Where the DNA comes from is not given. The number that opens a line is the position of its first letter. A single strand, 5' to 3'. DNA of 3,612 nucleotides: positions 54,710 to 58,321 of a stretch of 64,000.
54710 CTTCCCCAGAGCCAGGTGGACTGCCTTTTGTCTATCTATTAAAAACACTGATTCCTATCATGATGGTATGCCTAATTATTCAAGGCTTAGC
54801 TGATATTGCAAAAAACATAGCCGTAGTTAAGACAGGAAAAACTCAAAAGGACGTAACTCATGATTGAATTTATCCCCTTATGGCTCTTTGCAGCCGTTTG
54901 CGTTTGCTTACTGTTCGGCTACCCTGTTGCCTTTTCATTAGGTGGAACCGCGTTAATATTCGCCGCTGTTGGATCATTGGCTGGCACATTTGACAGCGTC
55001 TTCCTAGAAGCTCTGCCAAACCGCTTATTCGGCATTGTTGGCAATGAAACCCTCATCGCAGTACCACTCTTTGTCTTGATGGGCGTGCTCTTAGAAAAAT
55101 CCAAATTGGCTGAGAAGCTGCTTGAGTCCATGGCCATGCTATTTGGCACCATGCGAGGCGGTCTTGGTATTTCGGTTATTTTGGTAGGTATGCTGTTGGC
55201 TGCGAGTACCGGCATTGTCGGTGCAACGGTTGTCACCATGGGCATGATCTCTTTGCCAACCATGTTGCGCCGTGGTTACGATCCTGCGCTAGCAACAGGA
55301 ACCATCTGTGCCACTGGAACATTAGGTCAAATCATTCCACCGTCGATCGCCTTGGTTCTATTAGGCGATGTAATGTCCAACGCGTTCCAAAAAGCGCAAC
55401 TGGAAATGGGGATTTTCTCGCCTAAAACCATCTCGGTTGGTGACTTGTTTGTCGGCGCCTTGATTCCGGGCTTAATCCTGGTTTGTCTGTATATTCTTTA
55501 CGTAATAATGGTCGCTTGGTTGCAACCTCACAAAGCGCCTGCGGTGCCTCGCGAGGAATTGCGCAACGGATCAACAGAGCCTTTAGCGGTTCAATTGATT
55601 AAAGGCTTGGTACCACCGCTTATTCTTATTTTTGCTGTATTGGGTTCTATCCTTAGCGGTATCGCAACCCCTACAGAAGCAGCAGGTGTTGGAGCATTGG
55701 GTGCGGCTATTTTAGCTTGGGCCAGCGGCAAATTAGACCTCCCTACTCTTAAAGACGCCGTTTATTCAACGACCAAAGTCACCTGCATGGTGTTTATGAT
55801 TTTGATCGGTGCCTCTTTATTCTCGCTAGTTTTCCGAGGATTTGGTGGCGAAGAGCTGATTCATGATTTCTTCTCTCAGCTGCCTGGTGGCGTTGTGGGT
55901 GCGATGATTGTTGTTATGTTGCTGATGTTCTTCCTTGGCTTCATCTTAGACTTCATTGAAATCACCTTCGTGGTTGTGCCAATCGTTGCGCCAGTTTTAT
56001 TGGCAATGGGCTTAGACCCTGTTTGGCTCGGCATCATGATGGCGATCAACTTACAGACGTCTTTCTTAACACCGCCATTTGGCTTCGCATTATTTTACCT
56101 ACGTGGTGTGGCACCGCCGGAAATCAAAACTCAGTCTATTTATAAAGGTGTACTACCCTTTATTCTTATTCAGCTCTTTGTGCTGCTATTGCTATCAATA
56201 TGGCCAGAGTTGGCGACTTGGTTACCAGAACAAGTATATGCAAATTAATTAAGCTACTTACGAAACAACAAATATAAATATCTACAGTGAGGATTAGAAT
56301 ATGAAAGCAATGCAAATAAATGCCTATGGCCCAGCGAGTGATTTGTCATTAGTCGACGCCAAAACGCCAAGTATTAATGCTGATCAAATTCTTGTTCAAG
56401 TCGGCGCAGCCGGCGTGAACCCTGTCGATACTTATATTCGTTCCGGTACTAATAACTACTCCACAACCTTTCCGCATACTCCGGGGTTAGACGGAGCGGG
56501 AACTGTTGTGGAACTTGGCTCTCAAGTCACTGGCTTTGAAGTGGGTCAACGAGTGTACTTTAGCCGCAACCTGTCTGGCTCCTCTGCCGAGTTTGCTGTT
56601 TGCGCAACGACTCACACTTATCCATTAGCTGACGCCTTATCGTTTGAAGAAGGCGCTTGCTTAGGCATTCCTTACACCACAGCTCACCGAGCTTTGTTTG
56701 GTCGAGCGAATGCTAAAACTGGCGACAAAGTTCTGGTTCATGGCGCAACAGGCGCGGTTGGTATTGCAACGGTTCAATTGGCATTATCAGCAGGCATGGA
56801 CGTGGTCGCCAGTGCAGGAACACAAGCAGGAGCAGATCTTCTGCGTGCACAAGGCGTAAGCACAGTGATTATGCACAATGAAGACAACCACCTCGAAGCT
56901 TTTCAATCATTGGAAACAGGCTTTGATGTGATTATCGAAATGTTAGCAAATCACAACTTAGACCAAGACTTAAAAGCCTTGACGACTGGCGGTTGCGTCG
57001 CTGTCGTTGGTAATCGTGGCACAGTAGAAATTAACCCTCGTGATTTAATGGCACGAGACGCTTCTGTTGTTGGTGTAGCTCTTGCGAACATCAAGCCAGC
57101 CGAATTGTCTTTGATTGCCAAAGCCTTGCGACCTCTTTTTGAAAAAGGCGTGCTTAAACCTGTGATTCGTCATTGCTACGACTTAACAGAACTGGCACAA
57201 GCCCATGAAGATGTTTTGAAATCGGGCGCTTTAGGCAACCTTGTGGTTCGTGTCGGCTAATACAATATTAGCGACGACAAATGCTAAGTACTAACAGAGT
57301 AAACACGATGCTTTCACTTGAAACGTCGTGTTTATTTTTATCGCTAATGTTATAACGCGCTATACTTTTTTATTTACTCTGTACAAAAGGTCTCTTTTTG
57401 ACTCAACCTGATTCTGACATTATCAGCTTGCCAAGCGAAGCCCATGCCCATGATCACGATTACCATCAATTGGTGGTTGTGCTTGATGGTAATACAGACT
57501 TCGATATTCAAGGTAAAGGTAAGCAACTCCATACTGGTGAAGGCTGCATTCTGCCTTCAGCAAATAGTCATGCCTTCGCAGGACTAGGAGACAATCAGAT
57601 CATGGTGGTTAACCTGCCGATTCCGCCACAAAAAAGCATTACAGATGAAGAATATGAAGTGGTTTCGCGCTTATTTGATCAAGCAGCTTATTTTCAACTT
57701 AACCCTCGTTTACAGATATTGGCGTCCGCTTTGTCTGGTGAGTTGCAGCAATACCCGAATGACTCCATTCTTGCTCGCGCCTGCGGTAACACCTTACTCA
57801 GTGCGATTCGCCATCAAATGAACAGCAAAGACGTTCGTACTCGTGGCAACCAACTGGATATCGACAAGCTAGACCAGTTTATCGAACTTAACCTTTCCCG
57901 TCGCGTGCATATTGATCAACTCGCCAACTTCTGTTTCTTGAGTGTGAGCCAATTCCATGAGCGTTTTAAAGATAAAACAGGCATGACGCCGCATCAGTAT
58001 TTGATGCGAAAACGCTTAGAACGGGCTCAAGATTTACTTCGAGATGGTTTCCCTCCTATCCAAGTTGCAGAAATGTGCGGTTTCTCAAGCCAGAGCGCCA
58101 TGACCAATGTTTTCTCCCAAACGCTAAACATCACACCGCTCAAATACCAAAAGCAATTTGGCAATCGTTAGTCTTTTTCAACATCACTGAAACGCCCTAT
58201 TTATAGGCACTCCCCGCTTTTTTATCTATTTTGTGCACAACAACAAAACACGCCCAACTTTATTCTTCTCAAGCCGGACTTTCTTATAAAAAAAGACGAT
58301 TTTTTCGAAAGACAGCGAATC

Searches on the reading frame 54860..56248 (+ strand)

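Call 25: search_protein_families(library=ncbifam, proteins=[window:54860-56248:+], max_evalue=0.00001)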
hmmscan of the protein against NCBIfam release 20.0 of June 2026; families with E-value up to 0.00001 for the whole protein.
window:54860-56248:+ (462 aa): 3 families
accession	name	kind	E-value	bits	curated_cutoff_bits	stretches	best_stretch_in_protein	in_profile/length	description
TIGR00786.1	dctM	subfamily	8.8e-101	337.6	268.45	1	20-456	1-405/405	TRAP transporter large permease subunit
NF011634.1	PRK15060.1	equivalog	4.9e-27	95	800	1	19-452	16-417/425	2,3-diketo-L-gulonate TRAP transporter large permease YiaN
TIGR02123.1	TRAP_fused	subfamily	3e-10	39.4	320.65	1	55-424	158-510/615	TRAP transporter fused permease subunit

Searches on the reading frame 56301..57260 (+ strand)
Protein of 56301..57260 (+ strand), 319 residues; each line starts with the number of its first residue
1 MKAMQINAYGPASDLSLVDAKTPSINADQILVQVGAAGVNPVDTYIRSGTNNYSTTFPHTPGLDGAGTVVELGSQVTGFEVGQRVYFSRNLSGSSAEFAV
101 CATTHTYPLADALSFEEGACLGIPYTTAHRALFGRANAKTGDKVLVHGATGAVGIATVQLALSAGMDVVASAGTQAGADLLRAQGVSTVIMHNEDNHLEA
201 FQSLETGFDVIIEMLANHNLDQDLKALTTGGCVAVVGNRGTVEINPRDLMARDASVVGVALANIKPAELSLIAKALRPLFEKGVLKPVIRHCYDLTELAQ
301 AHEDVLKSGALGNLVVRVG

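Call 57: search_protein_families(library=pfam, proteins=[window:56301-57260:+], max_evalue=1e-8)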
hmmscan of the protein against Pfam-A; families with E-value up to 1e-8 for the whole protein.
window:56301-57260:+ (319 aa): 3 families
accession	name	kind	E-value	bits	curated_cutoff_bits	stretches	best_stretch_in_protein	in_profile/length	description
PF00107.32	ADH_zinc_N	-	3.2e-18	66.4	31.8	1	152-266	1-117/129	Zinc-binding dehydrogenase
PF08240.17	ADH_N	-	2.9e-17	63.2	23.5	1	27-96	2-70/104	Alcohol dehydrogenase GroES-like domain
PF13602.12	ADH_zinc_N_2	-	3.3e-13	51.2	27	1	185-316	2-134/134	Zinc-binding dehydrogenase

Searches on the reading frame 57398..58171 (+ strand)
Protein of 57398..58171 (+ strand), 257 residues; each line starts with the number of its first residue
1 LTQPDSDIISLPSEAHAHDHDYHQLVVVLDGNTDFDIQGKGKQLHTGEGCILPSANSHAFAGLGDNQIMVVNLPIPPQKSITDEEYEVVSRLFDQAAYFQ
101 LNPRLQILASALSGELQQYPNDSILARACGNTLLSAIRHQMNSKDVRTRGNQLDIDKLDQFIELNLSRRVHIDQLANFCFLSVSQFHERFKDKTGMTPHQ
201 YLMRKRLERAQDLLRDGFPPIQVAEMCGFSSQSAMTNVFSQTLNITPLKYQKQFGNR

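Call 57: search_protein_families(library=pfam, proteins=[window:57398-58171:+], max_evalue=1e-8)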
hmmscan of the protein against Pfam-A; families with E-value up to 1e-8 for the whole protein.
window:57398-58171:+ (257 aa): 2 families
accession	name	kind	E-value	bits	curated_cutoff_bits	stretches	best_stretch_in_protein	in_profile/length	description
PF12833.13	HTH_18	-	1.8e-19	70.2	33.6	1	175-253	1-80/80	Helix-turn-helix domain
PF00165.29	HTH_AraC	-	1.6e-17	63.6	26.6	1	165-202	4-41/42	Bacterial regulatory helix-turn-helix proteins, AraC family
